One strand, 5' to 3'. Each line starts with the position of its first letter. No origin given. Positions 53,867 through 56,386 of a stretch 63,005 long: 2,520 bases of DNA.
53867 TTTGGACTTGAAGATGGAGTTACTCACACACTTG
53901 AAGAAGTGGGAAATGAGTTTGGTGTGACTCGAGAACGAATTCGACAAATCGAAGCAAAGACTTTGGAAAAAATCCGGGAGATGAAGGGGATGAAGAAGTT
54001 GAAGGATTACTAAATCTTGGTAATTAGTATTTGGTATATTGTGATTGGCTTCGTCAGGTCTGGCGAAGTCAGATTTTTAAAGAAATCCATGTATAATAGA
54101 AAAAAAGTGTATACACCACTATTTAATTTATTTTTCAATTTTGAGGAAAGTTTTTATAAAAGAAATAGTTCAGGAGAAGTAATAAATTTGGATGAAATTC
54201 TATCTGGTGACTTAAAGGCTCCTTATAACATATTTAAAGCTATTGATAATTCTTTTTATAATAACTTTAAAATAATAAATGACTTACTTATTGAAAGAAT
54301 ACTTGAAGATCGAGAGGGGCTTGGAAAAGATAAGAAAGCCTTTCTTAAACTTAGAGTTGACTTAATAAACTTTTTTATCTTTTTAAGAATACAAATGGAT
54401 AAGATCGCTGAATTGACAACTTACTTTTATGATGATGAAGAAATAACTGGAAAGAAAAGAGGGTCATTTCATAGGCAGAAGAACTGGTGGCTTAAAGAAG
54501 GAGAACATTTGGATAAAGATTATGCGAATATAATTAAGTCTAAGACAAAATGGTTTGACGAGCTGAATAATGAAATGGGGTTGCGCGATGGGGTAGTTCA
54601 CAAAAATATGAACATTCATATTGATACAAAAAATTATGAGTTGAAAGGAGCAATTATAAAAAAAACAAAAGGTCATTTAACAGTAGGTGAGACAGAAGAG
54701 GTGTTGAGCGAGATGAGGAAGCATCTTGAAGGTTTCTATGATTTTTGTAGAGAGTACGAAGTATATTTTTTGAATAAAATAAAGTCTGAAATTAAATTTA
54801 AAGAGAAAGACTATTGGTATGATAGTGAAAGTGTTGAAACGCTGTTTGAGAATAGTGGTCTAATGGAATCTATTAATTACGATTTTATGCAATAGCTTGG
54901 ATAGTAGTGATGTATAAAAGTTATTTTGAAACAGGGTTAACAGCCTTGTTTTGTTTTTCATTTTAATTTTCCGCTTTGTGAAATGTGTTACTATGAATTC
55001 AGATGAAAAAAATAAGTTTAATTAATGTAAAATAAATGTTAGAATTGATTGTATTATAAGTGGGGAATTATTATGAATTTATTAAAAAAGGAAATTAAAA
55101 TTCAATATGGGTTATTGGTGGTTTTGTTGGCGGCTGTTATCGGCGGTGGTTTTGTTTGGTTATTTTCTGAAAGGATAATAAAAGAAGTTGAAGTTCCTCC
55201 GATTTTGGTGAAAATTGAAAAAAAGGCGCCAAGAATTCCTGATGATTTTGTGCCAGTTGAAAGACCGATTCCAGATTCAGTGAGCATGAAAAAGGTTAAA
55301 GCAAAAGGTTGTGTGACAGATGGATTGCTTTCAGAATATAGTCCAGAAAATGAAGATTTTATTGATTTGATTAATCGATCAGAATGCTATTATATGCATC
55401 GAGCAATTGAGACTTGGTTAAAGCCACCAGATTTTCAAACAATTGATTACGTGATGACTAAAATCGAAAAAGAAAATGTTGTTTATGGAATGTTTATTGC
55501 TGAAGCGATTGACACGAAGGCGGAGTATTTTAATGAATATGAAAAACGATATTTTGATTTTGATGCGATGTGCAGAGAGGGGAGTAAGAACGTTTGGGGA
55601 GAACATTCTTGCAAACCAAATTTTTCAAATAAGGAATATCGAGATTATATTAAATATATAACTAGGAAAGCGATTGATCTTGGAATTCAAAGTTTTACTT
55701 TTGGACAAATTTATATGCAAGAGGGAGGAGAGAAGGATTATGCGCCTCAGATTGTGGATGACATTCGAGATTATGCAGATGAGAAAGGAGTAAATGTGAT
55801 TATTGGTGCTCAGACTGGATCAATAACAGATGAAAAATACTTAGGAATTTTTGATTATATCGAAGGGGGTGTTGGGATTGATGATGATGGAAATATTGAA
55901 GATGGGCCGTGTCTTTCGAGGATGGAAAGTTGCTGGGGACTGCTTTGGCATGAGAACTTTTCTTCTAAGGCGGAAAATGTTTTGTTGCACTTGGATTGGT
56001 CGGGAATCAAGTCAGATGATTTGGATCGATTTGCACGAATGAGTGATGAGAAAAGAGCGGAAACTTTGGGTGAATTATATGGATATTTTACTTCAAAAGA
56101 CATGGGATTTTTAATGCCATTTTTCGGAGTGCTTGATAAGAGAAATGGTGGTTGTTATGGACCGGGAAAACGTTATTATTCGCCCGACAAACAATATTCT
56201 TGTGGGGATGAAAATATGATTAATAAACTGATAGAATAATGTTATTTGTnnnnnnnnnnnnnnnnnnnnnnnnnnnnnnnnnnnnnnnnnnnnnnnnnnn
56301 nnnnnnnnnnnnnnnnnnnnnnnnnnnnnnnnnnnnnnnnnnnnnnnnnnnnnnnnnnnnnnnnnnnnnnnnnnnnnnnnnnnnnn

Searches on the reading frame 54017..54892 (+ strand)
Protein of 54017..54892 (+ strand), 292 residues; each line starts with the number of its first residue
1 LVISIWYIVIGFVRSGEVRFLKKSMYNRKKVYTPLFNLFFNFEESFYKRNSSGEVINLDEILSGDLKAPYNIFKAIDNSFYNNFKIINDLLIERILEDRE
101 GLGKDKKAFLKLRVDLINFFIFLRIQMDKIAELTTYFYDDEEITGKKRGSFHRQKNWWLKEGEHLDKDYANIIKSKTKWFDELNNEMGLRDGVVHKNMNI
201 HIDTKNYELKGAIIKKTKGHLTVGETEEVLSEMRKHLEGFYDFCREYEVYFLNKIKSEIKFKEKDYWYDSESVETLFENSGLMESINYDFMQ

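Call 7: search_protein_families(library=pfam, proteins=[window:54017-54892:+], max_evalue=1)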
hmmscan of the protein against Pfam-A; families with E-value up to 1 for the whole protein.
window:54017-54892:+ (292 aa): 2 families
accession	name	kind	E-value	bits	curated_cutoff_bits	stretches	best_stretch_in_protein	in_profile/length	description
PF06033.17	DUF918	-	0.039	14.2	27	1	68-95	25-52/152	Nucleopolyhedrovirus protein of unknown function (DUF918)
PF11594.13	Med28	-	0.13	13.2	29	1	222-261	25-63/102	Mediator complex subunit 28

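Call 8: search_protein_families(library=ncbifam, proteins=[window:54017-54892:+], max_evalue=1)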
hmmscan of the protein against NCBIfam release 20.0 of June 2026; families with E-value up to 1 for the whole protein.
window:54017-54892:+ (292 aa): 0 families

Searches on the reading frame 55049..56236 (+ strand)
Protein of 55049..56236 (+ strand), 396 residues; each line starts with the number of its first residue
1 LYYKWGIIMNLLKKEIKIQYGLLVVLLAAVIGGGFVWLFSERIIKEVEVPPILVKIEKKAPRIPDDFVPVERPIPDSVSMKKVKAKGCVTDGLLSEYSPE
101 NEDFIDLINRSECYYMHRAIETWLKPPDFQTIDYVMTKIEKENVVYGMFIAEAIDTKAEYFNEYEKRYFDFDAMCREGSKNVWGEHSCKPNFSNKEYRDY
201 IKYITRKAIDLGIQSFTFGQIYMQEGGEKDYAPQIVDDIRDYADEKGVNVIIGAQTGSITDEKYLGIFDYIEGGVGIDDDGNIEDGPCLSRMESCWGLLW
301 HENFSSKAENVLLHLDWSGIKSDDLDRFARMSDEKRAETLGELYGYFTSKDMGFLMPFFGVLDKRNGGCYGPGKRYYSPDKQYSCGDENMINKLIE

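Call 7: search_protein_families(library=pfam, proteins=[window:55049-56236:+], max_evalue=1)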
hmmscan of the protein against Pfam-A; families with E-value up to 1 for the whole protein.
window:55049-56236:+ (396 aa): 1 family
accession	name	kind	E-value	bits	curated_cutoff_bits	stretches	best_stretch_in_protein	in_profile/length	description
PF24737.1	DUF7688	-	0.0011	19.2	27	1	191-228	31-63/71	Domain of unknown function (DUF7688)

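Call 8: search_protein_families(library=ncbifam, proteins=[window:55049-56236:+], max_evalue=1)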
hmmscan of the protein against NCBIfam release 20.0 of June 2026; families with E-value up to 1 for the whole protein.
window:55049-56236:+ (396 aa): 0 families
